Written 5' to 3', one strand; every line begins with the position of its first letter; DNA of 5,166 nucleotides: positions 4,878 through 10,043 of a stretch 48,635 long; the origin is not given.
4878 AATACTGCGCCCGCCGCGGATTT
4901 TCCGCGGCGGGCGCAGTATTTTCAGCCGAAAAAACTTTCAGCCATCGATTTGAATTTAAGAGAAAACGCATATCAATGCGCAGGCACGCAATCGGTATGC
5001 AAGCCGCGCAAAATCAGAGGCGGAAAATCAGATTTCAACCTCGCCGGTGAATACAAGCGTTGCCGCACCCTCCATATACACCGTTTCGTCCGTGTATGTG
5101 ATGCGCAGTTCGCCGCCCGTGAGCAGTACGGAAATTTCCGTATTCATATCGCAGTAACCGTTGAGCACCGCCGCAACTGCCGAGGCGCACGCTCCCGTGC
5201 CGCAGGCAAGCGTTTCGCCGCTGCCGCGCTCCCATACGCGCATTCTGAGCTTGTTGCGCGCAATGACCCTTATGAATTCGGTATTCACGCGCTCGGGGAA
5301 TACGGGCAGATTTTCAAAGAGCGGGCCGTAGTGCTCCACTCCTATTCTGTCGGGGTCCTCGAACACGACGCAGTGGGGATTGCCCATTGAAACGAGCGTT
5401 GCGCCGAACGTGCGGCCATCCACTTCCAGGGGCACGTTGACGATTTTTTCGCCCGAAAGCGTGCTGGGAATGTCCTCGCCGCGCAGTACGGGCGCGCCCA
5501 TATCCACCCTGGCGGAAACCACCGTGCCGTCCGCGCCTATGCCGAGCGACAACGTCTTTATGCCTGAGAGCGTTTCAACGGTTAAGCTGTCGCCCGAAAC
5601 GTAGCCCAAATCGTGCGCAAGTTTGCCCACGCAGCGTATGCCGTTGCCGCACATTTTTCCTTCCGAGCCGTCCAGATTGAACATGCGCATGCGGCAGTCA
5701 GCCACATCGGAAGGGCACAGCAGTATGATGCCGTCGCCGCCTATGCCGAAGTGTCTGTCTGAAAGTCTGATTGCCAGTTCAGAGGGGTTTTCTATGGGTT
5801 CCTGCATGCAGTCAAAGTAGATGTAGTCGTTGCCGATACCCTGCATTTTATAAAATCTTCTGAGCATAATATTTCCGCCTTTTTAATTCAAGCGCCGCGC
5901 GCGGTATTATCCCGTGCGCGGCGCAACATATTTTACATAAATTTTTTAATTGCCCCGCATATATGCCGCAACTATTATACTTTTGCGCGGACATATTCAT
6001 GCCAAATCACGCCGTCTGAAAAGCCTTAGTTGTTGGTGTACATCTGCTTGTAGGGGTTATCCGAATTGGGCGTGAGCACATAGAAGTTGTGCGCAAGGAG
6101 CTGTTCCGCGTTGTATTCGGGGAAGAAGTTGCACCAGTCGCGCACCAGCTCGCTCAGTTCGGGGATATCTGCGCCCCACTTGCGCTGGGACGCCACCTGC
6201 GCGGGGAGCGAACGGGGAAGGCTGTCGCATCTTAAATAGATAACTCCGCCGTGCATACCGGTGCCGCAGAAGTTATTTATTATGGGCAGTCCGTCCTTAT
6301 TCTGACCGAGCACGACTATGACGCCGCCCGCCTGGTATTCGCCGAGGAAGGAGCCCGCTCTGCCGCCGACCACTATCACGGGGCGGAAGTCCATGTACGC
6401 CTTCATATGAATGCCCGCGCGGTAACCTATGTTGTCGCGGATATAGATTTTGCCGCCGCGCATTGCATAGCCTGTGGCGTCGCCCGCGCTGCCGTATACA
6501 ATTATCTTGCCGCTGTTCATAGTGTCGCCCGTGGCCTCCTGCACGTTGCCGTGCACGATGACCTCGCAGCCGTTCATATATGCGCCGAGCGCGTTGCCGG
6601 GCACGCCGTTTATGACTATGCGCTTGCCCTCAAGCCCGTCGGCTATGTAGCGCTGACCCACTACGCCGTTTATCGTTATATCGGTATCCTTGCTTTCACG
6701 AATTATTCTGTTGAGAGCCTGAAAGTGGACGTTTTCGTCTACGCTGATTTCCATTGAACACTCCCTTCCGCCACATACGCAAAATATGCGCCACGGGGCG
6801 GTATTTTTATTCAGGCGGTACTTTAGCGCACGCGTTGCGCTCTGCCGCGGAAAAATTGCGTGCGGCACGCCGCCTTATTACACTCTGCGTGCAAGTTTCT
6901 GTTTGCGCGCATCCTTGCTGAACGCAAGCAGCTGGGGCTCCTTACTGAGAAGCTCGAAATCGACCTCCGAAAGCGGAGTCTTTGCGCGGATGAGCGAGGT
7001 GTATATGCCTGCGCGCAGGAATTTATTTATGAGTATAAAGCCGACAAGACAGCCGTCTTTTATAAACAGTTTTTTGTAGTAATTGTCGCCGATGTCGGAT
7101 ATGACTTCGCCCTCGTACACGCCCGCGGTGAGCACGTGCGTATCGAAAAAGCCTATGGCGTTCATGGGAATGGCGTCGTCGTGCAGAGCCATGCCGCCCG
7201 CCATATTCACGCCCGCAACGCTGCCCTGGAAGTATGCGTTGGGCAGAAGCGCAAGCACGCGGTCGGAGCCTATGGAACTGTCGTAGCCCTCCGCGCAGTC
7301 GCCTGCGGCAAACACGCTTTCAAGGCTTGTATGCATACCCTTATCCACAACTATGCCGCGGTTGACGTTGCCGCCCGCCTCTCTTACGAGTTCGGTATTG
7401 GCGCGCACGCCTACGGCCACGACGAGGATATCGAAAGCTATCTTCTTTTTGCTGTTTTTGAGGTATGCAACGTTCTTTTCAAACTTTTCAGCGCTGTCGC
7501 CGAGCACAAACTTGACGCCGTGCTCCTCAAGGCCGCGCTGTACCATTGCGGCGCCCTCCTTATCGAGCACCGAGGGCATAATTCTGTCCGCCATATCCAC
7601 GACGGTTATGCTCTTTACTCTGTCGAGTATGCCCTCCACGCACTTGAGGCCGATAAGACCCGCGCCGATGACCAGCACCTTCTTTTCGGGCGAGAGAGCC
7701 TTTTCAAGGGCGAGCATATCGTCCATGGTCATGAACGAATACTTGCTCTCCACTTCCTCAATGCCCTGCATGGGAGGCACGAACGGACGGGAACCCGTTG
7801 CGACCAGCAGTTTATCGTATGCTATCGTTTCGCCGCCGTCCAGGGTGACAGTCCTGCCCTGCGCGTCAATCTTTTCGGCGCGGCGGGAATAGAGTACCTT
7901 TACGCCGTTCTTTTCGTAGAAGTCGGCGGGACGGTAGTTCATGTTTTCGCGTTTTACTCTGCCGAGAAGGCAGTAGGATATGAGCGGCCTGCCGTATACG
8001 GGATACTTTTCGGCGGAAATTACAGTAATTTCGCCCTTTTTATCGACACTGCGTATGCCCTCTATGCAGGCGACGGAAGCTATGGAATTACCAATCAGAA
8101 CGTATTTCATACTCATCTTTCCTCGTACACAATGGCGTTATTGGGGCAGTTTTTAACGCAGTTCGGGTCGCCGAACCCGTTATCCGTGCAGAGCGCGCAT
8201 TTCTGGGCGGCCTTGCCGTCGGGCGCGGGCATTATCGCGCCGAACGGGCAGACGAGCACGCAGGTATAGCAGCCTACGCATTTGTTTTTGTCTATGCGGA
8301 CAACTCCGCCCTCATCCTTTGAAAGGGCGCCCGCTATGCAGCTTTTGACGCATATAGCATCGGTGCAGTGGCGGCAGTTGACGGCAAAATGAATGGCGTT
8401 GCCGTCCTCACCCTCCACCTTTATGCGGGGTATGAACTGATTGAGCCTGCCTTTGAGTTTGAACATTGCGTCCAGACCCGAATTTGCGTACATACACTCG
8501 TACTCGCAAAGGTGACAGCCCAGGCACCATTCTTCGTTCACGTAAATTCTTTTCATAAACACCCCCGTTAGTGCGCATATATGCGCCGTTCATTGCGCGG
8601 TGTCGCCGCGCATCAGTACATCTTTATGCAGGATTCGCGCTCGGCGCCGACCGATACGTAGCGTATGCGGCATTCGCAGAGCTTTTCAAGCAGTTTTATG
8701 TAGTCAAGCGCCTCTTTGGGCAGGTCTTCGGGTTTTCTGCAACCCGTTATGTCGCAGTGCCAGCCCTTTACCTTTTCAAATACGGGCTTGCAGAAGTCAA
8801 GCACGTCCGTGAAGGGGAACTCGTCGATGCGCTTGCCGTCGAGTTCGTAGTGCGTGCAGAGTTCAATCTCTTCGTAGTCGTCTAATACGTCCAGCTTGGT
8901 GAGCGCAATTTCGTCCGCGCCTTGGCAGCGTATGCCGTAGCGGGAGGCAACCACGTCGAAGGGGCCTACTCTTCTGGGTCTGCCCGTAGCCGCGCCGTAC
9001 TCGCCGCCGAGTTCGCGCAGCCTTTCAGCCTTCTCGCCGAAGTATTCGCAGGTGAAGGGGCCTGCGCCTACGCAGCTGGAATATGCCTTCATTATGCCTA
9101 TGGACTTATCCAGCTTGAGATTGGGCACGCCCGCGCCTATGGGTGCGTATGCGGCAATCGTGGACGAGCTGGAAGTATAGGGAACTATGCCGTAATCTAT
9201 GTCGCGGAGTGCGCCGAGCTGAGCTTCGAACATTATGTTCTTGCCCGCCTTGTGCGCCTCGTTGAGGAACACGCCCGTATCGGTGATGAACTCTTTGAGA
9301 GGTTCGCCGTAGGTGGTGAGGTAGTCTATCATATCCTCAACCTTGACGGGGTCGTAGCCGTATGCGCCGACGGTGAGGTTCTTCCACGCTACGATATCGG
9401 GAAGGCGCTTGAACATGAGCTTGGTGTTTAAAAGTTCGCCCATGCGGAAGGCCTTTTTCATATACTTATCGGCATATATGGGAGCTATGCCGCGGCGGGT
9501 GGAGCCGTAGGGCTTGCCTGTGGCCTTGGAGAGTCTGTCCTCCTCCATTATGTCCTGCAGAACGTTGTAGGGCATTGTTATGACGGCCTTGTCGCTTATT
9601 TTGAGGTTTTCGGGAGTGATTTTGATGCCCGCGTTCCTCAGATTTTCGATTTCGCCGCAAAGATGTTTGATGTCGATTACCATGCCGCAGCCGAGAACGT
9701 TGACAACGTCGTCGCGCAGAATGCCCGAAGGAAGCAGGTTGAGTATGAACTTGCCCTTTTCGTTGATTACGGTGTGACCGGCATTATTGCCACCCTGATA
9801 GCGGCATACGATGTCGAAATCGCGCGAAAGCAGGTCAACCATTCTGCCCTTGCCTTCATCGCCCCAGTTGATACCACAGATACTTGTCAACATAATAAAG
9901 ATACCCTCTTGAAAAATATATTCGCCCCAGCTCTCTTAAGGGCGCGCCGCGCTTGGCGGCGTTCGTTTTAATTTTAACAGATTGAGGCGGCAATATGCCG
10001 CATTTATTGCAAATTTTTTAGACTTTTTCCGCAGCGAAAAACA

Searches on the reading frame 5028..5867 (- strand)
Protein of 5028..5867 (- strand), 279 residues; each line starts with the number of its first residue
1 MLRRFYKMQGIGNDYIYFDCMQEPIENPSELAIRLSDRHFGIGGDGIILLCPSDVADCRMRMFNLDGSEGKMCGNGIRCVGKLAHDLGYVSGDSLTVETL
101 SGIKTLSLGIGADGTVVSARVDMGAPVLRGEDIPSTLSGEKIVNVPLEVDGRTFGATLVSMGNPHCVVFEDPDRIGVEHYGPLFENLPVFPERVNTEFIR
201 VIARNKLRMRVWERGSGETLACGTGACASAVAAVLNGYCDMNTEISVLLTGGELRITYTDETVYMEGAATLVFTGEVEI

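Call 51: search_protein_families(library=pfam, proteins=[window:5028-5867:-], max_evalue=0.1)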
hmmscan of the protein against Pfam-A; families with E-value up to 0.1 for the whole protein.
window:5028-5867:- (279 aa): 1 family
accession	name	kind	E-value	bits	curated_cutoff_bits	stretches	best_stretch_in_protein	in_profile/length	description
PF01678.24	DAP_epimerase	-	3.5e-54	182.5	34.7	2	158-272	2-121/121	Diaminopimelate epimerase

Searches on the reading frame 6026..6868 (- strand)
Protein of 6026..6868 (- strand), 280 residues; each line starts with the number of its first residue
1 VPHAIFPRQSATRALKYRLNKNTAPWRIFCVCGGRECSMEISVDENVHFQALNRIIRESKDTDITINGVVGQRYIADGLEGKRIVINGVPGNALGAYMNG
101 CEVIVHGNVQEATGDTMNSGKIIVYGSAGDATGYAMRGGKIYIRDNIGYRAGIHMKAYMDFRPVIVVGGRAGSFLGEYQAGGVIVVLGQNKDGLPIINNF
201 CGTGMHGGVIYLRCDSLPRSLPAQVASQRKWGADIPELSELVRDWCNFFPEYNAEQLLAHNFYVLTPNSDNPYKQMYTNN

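Call 12: search_protein_families(library=pfam, proteins=[window:6026-6868:-], max_evalue=0.001)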
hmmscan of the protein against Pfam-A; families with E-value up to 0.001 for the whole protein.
window:6026-6868:- (280 aa): 1 family
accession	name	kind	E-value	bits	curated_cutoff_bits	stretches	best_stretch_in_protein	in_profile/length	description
PF01493.24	GXGXG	-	4.4e-30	105.1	32.5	1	50-215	4-164/190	GXGXG motif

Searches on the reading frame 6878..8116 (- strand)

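Call 12: search_protein_families(library=pfam, proteins=[window:6878-8116:-], max_evalue=0.001)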
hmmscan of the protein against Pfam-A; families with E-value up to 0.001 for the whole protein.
window:6878-8116:- (412 aa): 6 families
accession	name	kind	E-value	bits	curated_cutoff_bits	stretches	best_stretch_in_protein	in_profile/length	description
PF07992.20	Pyr_redox_2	-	9.3e-58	196.4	26.1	1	3-298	1-291/291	Pyridine nucleotide-disulphide oxidoreductase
PF00070.33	Pyr_redox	-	4.2e-17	62.9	22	1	146-216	1-70/82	Pyridine nucleotide-disulphide oxidoreductase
PF01266.30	DAO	-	1.9e-08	34.7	27.9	0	192-270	155-236/353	FAD dependent oxidoreductase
PF18267.7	Rubredoxin_C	-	3e-05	24.3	25.9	1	338-379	28-69/70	Rubredoxin NAD+ reductase C-terminal domain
PF03486.20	HI0933_like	-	0.00066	19.6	50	0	68-110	120-165/244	HI0933-like protein Rossmann domain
PF13434.12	Lys_Orn_oxgnase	-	0.00079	19.1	21.3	0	93-179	141-223/339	L-lysine 6-monooxygenase/L-ornithine 5-monooxygenase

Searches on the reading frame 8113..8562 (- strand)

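Call 12: search_protein_families(library=pfam, proteins=[window:8113-8562:-], max_evalue=0.001)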
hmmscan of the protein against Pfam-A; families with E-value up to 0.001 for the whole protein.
window:8113-8562:- (149 aa): 9 families
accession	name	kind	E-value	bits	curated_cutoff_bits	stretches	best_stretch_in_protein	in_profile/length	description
PF13247.11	Fer4_11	-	7.9e-14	52.1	26.2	1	58-146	5-97/100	4Fe-4S dicluster domain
PF12837.12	Fer4_6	-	2.1e-13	49.9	25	1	87-110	1-24/24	4Fe-4S binding domain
PF12838.12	Fer4_7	-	4.7e-12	46.6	27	1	62-109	1-52/52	4Fe-4S dicluster domain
PF00037.32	Fer4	-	1.1e-10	41.3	21.1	1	88-110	1-23/24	4Fe-4S binding domain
PF13187.11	Fer4_9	-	1.4e-10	41.5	27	2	62-110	1-52/52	4Fe-4S dicluster domain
PF12797.12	Fer4_2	-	3e-09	36.7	24.5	1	87-107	2-22/22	4Fe-4S binding domain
PF14697.11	Fer4_21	-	4.6e-07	30.3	35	1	62-110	7-57/59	4Fe-4S dicluster domain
PF13237.11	Fer4_10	-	5.6e-07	29.8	25.5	1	88-140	2-53/53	4Fe-4S dicluster domain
PF13484.11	Fer4_16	-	0.00013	23.1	30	0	94-122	1-29/66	4Fe-4S double cluster binding domain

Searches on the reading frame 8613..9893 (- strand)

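Call 12: search_protein_families(library=pfam, proteins=[window:8613-9893:-], max_evalue=0.001)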
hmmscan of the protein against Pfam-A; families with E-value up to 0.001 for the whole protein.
window:8613-9893:- (426 aa): 1 family
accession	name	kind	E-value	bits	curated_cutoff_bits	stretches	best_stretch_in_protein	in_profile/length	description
PF00709.27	Adenylsucc_synt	-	2.2e-152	508.1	27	1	5-423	2-416/416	Adenylosuccinate synthetase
